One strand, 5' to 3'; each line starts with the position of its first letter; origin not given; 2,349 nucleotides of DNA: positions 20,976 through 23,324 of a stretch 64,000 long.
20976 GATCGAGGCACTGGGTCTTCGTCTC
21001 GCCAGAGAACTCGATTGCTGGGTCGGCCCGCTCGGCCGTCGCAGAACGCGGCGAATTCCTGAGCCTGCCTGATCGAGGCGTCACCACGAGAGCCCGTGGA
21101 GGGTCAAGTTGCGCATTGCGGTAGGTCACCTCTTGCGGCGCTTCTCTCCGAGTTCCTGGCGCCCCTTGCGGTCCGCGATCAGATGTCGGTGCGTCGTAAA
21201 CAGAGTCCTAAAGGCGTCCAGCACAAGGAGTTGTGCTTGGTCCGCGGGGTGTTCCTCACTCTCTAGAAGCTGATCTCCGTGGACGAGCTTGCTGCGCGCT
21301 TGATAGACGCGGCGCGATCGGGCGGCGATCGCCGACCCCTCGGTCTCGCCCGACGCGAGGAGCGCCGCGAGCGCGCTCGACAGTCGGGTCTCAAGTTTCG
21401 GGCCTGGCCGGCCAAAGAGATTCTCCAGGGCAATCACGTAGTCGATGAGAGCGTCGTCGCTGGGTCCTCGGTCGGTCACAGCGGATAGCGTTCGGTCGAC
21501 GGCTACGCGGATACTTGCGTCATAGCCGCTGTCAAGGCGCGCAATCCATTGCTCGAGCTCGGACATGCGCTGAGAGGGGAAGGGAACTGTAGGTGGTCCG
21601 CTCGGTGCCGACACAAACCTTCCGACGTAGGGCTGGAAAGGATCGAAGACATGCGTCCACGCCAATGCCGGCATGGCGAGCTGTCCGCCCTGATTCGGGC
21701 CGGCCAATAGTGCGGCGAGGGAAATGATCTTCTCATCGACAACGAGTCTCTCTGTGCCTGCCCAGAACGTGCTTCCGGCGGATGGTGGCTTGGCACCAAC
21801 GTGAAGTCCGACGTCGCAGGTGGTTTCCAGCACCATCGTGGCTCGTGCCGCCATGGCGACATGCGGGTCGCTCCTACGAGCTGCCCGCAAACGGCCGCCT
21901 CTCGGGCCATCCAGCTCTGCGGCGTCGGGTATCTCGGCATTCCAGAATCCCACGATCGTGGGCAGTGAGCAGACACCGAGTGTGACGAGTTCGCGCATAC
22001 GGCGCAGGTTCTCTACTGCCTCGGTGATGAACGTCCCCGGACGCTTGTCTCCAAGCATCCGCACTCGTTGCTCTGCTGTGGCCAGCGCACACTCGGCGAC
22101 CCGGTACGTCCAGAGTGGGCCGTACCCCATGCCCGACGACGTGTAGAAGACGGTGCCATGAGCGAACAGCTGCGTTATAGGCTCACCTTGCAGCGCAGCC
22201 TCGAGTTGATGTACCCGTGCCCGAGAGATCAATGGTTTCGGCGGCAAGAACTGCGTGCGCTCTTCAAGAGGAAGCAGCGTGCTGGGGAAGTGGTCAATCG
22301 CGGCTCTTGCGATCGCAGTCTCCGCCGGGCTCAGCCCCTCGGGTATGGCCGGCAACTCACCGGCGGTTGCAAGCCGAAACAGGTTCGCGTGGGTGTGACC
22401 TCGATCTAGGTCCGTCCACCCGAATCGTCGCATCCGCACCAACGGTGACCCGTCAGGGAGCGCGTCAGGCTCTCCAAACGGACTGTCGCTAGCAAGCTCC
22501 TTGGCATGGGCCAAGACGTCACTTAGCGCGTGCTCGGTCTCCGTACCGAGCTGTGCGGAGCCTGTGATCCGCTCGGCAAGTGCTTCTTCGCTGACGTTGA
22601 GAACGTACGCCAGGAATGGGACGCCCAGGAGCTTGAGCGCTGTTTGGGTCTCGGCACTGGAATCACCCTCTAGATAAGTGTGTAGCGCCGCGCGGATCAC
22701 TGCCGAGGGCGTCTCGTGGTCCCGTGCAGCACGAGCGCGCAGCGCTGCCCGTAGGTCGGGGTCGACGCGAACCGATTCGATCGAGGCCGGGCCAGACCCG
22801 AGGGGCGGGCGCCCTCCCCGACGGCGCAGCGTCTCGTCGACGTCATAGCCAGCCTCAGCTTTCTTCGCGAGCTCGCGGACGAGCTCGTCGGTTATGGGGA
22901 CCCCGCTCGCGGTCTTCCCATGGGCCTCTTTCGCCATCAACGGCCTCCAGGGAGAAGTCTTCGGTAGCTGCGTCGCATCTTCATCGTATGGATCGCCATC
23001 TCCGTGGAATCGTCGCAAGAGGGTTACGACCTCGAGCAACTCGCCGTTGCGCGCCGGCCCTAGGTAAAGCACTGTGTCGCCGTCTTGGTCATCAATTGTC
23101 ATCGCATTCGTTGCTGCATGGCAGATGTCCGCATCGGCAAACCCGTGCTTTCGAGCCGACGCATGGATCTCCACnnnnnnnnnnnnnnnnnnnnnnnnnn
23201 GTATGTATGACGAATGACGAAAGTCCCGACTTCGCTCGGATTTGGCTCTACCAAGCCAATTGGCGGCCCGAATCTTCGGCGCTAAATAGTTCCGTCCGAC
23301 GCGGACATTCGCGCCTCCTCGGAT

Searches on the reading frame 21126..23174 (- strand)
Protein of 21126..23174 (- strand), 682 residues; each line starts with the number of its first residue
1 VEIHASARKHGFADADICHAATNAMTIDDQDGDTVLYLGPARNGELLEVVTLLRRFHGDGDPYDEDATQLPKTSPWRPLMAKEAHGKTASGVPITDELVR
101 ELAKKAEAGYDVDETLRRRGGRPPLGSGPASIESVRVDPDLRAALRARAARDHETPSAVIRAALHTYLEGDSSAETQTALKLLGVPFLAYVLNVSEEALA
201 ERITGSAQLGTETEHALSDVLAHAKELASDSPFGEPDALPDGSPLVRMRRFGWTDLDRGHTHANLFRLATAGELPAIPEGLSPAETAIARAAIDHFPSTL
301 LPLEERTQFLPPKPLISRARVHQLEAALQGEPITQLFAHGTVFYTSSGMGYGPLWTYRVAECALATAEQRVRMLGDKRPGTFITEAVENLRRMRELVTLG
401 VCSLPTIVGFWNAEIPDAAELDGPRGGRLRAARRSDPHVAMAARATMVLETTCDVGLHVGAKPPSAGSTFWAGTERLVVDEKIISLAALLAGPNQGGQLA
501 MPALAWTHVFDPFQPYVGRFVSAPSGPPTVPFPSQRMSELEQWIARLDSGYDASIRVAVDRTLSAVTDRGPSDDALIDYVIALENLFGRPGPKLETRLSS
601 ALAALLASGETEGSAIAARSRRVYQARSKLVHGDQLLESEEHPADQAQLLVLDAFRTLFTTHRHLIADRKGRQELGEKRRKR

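Call 8: search_protein_families(library=pfam, proteins=[window:21126-23174:-], max_evalue=0.001)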
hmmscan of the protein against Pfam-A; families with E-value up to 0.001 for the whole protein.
window:21126-23174:- (682 aa): 0 families

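Call 77: search_protein_families(library=padloc, proteins=[window:21126-23174:-], max_evalue=0.05)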
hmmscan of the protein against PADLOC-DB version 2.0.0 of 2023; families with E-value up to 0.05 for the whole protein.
window:21126-23174:- (682 aa): 0 families

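Call 111: search_protein_families(library=pfam, proteins=[window:21126-23171:-], max_evalue=0.05)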
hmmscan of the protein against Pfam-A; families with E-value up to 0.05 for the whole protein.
window:21126-23171:- (681 aa): 1 family
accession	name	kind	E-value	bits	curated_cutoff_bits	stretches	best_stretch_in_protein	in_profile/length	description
PF01402.27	RHH_1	-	0.0064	16.9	20.5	1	133-168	3-38/39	Ribbon-helix-helix protein, copG family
